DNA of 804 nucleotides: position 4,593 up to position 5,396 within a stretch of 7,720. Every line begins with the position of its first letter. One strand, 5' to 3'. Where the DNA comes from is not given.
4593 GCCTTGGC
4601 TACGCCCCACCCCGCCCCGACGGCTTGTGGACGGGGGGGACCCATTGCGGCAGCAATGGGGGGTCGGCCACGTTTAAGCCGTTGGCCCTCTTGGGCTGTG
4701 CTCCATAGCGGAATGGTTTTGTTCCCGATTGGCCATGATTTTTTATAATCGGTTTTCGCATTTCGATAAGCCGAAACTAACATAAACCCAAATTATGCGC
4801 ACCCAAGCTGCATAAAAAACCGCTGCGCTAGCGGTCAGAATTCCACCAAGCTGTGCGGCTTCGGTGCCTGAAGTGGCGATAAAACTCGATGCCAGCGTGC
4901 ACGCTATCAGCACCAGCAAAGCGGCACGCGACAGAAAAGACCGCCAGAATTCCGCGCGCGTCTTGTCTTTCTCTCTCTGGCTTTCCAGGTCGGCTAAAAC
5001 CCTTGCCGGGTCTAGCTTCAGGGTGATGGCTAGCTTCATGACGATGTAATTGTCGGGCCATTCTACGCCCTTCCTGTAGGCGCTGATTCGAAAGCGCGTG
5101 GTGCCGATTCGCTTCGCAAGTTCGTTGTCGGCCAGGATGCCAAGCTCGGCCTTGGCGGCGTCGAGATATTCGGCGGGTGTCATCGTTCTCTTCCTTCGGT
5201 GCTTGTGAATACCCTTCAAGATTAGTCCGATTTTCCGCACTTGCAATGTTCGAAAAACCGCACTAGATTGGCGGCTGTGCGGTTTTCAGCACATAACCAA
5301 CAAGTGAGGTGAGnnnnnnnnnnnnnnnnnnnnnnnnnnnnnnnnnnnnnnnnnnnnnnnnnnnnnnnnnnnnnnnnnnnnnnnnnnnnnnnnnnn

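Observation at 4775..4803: Near-canonical dif-like XerC/D site embedded in the coding sequence of the phage repressor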

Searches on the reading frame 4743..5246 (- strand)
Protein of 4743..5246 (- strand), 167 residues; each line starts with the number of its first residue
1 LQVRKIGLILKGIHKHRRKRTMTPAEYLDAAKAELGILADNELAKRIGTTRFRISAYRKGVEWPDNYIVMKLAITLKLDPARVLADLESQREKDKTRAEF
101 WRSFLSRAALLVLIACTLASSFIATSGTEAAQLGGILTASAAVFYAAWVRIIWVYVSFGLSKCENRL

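Call 6: search_protein_families(library=pfam, proteins=[window:4743-5246:-], max_evalue=0.01)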
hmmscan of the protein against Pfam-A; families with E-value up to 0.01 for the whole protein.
window:4743-5246:- (167 aa): 1 family
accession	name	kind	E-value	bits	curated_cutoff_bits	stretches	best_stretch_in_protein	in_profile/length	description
PF01381.28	HTH_3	-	0.006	17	23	0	41-81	13-53/55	Helix-turn-helix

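Call 7: search_protein_families(library=phrogs, proteins=[window:4743-5246:-], max_evalue=0.01)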
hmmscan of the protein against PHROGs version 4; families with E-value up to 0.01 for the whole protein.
window:4743-5246:- (167 aa): 4 families
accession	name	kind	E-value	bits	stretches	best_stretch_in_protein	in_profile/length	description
phrog_638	-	transcription regulation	1.7e-18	67.9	1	22-133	2-112/145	transcriptional regulator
phrog_4441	-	DNA, RNA and nucleotide metabolism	1.6e-15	58.2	1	25-106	6-87/98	HTH DNA binding protein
phrog_34897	-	unknown function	8e-08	32.9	1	26-126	6-107/279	-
phrog_2439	-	transcription regulation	0.0074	16.2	1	41-91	24-73/367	transcriptional regulator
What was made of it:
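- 4743..5186 (-): Repressor-like XRE-HTH regulator of 146 aa. It has an N-terminal HTH and a conserved hydrophobic segment at about residues 79-107. Its variable C-terminal tail is encoded across attP (residues 127-137 overlap the site). phrog_638 'transcriptional regulator' at 1.7e-18 and a weak HTH_3 match (calls 6, 7).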

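Call 8: search_dna_similar(query=window:4743-5246:-, collection=phages, mode=protein, max_rows=30)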
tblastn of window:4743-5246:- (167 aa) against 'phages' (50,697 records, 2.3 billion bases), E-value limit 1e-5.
Records with a match: 11; places in all: 11; records where one place covers at least 80% of the query: 2.
Best place of each record, by identity: <60% 11.
By first word of the organism name: Ralstonia 4; Stenotrophomonas 2; Xanthomonas 2; Phage 1; Inoviridae 1; Lentisphaerae 1.
By host as written in the record: Ralstonia solanacearum 4; Stenotrophomonas maltophilia 2; Xanthomonas oryzae ATCC 35933 2; - 2; Lentisphaerae bacterium WC36 1.
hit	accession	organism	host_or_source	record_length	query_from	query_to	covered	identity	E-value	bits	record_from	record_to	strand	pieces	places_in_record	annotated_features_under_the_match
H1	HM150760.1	Stenotrophomonas phage phiSHP2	Stenotrophomonas maltophilia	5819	10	145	81%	29.2%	6e-6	50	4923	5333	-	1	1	hypothetical protein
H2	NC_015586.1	Stenotrophomonas phage phiSHP2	Stenotrophomonas maltophilia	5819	10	145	81%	29.2%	6e-6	50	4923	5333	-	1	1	hypothetical protein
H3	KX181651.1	Xanthomonas phage Xf109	Xanthomonas oryzae ATCC 35933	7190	26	139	68%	33.0%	1e-6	52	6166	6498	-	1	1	helix-turn-helix XRE-family DNA binding protein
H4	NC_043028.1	Xanthomonas phage Xf109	Xanthomonas oryzae ATCC 35933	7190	26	139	68%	33.0%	1e-6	52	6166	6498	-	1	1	helix-turn-helix XRE-family DNA binding protein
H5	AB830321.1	Ralstonia phage RSS20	Ralstonia solanacearum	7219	26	134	65%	33.1%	4e-7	54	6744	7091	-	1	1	hypothetical protein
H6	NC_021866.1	Ralstonia phage RSS20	Ralstonia solanacearum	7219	26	134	65%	33.1%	4e-7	54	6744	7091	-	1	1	hypothetical protein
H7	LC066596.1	Ralstonia phage RSS-TH1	Ralstonia solanacearum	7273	26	134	65%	31.4%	9e-7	53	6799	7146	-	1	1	hypothetical protein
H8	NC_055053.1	Ralstonia phage RSS-TH1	Ralstonia solanacearum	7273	26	134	65%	31.4%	9e-7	53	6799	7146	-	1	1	hypothetical protein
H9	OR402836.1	Phage WC36-1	-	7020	15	133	71%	27.2%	1e-6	53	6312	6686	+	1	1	record has no annotation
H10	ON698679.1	Inoviridae phage WC36-1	-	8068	15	133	71%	27.2%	1e-6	53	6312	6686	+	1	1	record has no annotation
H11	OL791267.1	Lentisphaerae phage WC36-1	Lentisphaerae bacterium WC36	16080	15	133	71%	27.2%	1e-6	53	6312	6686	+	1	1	record has no annotation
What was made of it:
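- Closest known: phiRSS0 / RSS20 / RSS-TH1 ORF13-attP element of Ralstonia solanacearum. Same: A homologous reverse-oriented XRE regulator, 31-33% identical (call 8).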

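Call 13: find_encoding_contigs(protein=window:4743-5186:-, flank=10000, max_places=10)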
Protein window:4743-5186:- (147 aa): no gene with exactly this product is on record in the collection.

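Call 14: find_encoding_contigs(protein=window:4743-5246:-, flank=10000, max_places=10)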
Protein window:4743-5246:- (167 aa): no gene with exactly this product is on record in the collection.

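Call 16: find_related_loci(query=window:4746-5186:-, collection=genome_contigs, flank=10000)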
Query window:4746-5186:- (147 aa) in genome_contigs; peptide patterns used: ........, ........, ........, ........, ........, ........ (x = any residue, [..] = any of these).
223 stretches matched a pattern, but none encodes a relative of the query by tblastn (E <= 1e-3).
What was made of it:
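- Tried and rejected: A genome_contigs scan with the single repressor protein gave 223 pattern hits, none confirmed (call 16).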

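Call 17: find_related_loci(query=window:4746-5186:-, collection=viral_contigs, flank=10000)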
Query window:4746-5186:- (147 aa) in viral_contigs; peptide patterns used: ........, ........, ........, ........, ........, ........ (x = any residue, [..] = any of these).
14 stretches matched a pattern; 1 encode a relative of the query (tblastn E <= 1e-3); 1 distinct loci.
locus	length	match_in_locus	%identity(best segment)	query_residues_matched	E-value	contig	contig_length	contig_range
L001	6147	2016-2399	45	1-125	1e-30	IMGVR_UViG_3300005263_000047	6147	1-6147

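Call 21: find_homologous_proteins(query=window:4746-5186:-, max_evalue=0.001)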
Query window:4746-5186:- (147 aa): 86 proteins with E <= 0.001 among 181 candidates.
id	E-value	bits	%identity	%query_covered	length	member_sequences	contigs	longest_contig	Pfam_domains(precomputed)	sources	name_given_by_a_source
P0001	7.9e-88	309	100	99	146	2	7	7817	-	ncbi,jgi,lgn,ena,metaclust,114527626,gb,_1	metaclust:\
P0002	1.4e-76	273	90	99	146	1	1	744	-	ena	-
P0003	2.2e-76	272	90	99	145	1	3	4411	-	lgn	-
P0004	6.8e-74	264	88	99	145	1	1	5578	-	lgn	-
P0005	1.6e-73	263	88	99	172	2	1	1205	-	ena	-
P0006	3.0e-71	256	84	99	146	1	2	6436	-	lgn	-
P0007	5.0e-71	255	85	99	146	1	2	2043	-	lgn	-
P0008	9.6e-70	251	84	99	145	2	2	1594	-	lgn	-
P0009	2.7e-69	249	85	97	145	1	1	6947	-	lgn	-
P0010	1.1e-68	247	84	99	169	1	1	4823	-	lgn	-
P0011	4.3e-68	245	83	99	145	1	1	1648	-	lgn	-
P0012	1.6e-66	240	82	99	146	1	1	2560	-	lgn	-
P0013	1.7e-66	240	78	99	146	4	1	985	PF01381.29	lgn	-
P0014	1.0e-52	196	76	89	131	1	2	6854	-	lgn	-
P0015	4.5e-52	194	68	99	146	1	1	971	PF01381.29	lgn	-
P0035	3.8e-36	142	57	90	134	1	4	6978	PF01381.29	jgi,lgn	-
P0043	5.4e-31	125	55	88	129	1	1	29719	-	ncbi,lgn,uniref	ncbi:helix-turn-helix domain-containing protein [Azonexus sp.]|uniref:helix-turn-helix domain-contai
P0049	6.6e-30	122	49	93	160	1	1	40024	-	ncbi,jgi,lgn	-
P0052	1.4e-29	121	55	78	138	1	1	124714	-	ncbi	-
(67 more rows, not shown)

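Call 24: find_encoding_contigs(protein=P0049, flank=10000, max_places=4)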
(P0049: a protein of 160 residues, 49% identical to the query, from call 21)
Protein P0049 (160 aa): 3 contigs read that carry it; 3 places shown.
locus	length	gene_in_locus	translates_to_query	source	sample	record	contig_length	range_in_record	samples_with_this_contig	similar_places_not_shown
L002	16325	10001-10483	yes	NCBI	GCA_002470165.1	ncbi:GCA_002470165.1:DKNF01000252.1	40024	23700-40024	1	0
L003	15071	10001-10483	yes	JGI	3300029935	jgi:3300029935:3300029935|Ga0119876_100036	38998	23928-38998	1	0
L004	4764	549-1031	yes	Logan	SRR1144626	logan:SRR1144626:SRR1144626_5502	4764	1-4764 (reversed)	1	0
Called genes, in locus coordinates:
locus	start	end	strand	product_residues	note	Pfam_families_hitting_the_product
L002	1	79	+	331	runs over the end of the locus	PF02618:YceG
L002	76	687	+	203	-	PF13521:AAA_28 (weak), PF02223:Thymidylate_kin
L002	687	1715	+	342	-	PF13177:DNA_pol3_delta2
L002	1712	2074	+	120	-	PF07238:PilZ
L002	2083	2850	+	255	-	PF01026:TatD_DNase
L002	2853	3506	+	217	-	-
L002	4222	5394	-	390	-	PF05707:Zot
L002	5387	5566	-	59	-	-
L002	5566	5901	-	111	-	-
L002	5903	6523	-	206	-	-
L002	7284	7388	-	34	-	-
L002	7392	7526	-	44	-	-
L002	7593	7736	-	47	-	-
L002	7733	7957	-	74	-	-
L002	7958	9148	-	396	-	PF05155:G2P_X_C (weak)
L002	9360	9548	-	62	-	-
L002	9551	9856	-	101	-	-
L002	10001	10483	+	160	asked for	-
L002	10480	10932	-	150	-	PF06676:DUF1178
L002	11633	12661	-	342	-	-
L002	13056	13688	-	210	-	-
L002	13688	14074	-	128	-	PF10711:DUF2513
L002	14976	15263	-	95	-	PF00216:Bac_DNA_binding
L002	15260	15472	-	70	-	-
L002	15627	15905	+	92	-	-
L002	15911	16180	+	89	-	-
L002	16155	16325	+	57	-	?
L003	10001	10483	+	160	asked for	-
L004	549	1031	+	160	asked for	-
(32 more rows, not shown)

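Call 25: find_encoding_contigs(protein=P0052, flank=10000, max_places=4)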
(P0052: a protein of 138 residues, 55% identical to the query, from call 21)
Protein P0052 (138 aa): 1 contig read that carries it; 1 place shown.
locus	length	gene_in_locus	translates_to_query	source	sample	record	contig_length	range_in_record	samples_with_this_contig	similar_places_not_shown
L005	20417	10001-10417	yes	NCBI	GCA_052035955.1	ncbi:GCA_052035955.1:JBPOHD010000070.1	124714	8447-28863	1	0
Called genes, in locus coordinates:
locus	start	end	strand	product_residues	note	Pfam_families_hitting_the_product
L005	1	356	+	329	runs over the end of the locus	PF02618:YceG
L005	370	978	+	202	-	PF02223:Thymidylate_kin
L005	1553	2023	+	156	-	-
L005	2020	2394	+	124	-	PF07238:PilZ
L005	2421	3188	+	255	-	PF01026:TatD_DNase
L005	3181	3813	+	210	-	-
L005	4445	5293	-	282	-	PF05707:Zot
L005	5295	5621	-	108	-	PF17537:DUF5455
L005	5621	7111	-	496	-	-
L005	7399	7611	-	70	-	PF19199:Phage_coatGP8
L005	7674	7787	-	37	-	-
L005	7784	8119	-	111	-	-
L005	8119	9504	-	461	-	PF05144:Phage_CRI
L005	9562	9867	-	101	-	PF07459:CTX_RstB (weak)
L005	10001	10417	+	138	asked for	-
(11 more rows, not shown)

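Call 30: find_encoding_contigs(protein=P0001, flank=10000, max_places=10)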
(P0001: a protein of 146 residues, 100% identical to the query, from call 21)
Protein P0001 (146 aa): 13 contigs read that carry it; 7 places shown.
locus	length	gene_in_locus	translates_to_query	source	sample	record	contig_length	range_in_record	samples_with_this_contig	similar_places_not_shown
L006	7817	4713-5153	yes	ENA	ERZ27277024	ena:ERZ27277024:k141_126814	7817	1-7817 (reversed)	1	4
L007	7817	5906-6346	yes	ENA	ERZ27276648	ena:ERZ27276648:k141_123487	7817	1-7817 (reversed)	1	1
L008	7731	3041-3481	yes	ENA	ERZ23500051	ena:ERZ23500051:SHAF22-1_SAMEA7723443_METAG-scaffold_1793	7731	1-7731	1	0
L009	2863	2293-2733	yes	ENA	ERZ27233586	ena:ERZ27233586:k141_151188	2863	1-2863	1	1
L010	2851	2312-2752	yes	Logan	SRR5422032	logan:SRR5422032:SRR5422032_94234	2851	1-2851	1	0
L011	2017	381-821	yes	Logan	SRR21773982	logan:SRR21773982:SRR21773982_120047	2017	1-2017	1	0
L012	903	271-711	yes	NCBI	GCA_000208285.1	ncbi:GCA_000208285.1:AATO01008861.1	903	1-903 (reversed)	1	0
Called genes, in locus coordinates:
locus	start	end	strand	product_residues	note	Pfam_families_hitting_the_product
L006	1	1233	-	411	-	?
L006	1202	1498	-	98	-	-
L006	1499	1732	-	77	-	PF19199:Phage_coatGP8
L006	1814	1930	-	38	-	-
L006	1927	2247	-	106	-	-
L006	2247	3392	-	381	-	PF05144:Phage_CRI, PF05155:G2P_X_C (weak)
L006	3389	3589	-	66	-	-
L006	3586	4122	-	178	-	-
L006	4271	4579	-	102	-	PF07459:CTX_RstB (weak)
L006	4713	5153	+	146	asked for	-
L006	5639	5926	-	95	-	PF08279:HTH_11 (weak)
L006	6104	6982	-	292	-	PF05707:Zot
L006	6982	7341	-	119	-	-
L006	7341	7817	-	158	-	?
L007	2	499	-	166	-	?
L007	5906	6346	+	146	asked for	-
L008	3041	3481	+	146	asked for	-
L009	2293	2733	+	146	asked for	-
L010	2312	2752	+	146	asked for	-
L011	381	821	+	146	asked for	-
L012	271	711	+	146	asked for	-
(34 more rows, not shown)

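Call 34: find_encoding_contigs(protein=P0035, flank=10000, max_places=6)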
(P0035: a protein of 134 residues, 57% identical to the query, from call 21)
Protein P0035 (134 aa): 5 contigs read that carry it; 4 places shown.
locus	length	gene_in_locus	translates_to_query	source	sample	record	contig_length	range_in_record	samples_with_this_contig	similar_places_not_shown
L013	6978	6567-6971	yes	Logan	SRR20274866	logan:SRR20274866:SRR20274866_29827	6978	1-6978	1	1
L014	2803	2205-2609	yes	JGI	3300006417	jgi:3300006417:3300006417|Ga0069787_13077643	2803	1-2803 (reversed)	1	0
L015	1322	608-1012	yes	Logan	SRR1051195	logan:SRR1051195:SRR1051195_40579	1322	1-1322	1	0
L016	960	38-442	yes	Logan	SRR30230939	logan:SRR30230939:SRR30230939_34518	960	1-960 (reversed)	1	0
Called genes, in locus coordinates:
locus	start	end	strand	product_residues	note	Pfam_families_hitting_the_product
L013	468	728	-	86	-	PF10723:RepB-RCR_reg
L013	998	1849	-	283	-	PF05707:Zot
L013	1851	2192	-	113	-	-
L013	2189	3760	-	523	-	-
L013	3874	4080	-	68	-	PF19199:Phage_coatGP8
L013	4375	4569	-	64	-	-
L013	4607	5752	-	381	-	PF05144:Phage_CRI, PF05155:G2P_X_C (weak)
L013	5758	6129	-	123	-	-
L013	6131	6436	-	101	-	-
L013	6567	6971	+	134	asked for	PF01381:HTH_3 (faint)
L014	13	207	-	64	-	-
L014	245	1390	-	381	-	PF05144:Phage_CRI, PF05155:G2P_X_C (weak)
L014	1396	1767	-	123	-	-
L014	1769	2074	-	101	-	-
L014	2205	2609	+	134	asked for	PF01381:HTH_3 (faint)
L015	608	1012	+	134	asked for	PF01381:HTH_3 (faint)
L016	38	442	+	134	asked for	PF01381:HTH_3 (faint)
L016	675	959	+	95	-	?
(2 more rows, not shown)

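Call 35: find_encoding_contigs(protein=P0043, flank=10000, max_places=3)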
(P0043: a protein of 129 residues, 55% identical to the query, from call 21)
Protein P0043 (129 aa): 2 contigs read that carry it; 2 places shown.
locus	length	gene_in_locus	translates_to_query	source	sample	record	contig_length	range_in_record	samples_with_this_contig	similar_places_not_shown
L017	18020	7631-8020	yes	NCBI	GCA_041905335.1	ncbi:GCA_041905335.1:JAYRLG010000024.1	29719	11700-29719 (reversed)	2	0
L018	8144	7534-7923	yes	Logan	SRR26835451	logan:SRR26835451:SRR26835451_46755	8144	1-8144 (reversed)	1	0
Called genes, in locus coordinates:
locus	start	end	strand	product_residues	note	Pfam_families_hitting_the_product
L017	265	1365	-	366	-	PF04632:FUSC (weak), PF13515:FUSC_2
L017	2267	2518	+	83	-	-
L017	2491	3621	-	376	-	PF05707:Zot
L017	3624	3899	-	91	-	PF10734:DUF2523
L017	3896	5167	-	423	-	PF05616:Neisseria_TspB (weak)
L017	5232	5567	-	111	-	-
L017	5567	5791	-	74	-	PF05356:Phage_Coat_B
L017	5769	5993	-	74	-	-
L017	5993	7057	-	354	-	PF05144:Phage_CRI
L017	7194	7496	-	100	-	PF02303:Phage_DNA_bind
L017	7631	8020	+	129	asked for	-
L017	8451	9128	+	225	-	PF01891:CbiM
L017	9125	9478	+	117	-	PF02553:CbiN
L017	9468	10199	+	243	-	PF02361:CbiQ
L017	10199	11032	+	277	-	PF00005:ABC_tran, PF13304:AAA_21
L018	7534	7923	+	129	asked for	-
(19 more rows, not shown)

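Call 52: get_annotated_region(hit=H5, flank=700)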
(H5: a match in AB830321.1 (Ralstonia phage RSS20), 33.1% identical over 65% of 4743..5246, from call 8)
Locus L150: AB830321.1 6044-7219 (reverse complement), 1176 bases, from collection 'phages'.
description: Ralstonia phage RSS20 DNA.
organism: Ralstonia phage RSS20 (NCBI taxid 1354496)
taxonomy: Viruses; Monodnaviria; Loebvirae; Hofneiviricota; Faserviricetes; Tubulavirales; Inoviridae
host: Ralstonia solanacearum; source: -; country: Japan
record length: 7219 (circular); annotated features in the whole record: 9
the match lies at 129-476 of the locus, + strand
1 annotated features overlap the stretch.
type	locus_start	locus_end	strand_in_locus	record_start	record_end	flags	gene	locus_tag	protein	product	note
CDS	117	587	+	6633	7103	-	-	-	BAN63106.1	hypothetical protein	ORF13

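Call 53: get_annotated_region(hit=H3, flank=700)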
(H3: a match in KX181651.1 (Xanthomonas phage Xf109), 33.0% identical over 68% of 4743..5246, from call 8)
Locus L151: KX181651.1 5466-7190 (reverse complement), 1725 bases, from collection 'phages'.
description: Xanthomonas phage Xf109, complete genome.
organism: Xanthomonas phage Xf109 (NCBI taxid 1852597)
taxonomy: Viruses; Monodnaviria; Loebvirae; Hofneiviricota; Faserviricetes; Tubulavirales; Inoviridae; Xylivirus; Xylivirus Xf109
host: Xanthomonas oryzae ATCC 35933; source: -; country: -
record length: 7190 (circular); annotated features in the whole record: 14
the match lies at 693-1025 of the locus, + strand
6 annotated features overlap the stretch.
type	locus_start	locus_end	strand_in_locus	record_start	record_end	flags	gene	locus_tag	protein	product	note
CDS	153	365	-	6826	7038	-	-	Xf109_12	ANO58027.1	hypothetical protein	ORF12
CDS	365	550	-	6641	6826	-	-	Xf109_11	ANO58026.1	hypothetical protein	ORF11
CDS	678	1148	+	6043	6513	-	-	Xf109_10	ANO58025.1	helix-turn-helix XRE-family DNA binding protein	Cf1cp8-like protein; ORF10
misc_recomb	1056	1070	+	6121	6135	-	-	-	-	-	phage attachment site; attP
CDS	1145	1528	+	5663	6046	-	-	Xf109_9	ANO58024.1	hypothetical protein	DUF3653 protein; Cf1c phage Cf1cp7-like and phi-Lf phage ORF110-like protein; ORF9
CDS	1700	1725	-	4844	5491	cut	-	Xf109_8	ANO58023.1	conjugal transfer protein TrbP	Cf1c phage Cf1cp5 protein-like; ORF8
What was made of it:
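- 4743..5186 (-): 27-33% identity to phiSHP2, Xf109 ORF10 and RSS20 ORF13 (calls 8, 52, 53).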

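Call 57: find_related_loci(query=A1, collection=viral_contigs, flank=1500)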
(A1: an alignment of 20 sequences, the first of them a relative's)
Query A1 (146 aa) in viral_contigs; peptide patterns used: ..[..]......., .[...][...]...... (x = any residue, [..] = any of these).
52 stretches matched a pattern; 17 encode a relative of the query (tblastn E <= 1e-3); 17 distinct loci.
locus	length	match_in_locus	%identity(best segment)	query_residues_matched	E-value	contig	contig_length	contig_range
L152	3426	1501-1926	59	1-146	8e-48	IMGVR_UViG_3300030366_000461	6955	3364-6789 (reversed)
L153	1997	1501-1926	57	1-146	5e-47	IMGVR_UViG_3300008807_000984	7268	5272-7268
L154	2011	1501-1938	58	1-146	5e-46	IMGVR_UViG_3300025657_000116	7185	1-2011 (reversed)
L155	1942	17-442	53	1-146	2e-41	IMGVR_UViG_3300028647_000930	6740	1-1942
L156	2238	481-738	70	1-86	4e-38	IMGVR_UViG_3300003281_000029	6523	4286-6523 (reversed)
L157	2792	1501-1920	46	1-142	2e-33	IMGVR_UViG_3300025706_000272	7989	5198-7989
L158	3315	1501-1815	58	1-104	2e-30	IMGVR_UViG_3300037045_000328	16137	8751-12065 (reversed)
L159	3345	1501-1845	48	1-114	1e-29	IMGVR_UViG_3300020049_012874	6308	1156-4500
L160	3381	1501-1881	45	1-124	5e-29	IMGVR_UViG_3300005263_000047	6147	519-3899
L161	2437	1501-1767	52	1-89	9e-24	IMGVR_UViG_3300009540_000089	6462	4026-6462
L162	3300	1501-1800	43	18-116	1e-18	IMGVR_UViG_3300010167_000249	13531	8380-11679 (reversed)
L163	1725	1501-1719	48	1-73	1e-16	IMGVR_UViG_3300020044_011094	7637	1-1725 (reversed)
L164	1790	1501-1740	36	1-80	1e-11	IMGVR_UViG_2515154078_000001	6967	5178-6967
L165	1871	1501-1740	34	1-80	9e-11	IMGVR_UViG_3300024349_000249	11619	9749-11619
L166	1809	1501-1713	37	1-71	1e-9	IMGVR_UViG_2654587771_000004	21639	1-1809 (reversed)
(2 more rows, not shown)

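Call 61: find_encoding_contigs(protein=P0003, flank=10000, max_places=3)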
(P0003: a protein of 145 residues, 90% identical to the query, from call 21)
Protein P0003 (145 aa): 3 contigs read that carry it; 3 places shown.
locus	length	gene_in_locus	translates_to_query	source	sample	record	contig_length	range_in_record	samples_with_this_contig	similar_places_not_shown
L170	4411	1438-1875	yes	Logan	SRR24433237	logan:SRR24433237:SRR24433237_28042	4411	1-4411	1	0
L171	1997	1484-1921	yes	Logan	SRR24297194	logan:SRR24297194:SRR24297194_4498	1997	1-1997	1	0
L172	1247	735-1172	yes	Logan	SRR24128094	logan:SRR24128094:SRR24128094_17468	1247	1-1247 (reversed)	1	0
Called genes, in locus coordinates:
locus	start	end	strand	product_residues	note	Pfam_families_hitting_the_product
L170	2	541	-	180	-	?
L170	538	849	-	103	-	-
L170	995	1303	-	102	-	PF07459:CTX_RstB (weak)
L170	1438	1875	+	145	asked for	-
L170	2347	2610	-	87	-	-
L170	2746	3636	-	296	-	PF05707:Zot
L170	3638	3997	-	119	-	-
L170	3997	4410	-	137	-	?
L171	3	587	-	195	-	?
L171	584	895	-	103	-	-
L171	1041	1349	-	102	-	PF07459:CTX_RstB (weak)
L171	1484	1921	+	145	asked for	-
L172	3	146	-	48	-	?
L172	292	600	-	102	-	PF07459:CTX_RstB (weak)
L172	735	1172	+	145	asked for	-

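Call 62: find_encoding_contigs(protein=P0009, flank=10000, max_places=2)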
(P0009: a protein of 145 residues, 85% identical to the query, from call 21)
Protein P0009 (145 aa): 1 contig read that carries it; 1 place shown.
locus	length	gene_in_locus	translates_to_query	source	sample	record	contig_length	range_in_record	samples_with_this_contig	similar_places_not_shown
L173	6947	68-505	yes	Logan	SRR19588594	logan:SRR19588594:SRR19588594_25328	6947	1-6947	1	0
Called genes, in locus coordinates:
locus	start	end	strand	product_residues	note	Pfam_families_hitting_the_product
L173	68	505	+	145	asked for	-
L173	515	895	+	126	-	-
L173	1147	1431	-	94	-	PF08279:HTH_11 (weak)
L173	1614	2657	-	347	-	PF05707:Zot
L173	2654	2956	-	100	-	PF10734:DUF2523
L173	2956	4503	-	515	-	-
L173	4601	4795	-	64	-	PF05356:Phage_Coat_B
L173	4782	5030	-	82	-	-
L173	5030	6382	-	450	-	PF05144:Phage_CRI (faint)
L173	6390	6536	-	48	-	-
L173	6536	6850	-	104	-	PF02303:Phage_DNA_bind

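Call 71: search_protein_families(library=ncbifam, proteins=[window:4743-5186:-], max_evalue=0.01)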
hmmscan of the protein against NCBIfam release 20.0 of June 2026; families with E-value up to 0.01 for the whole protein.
window:4743-5186:- (147 aa): 0 families
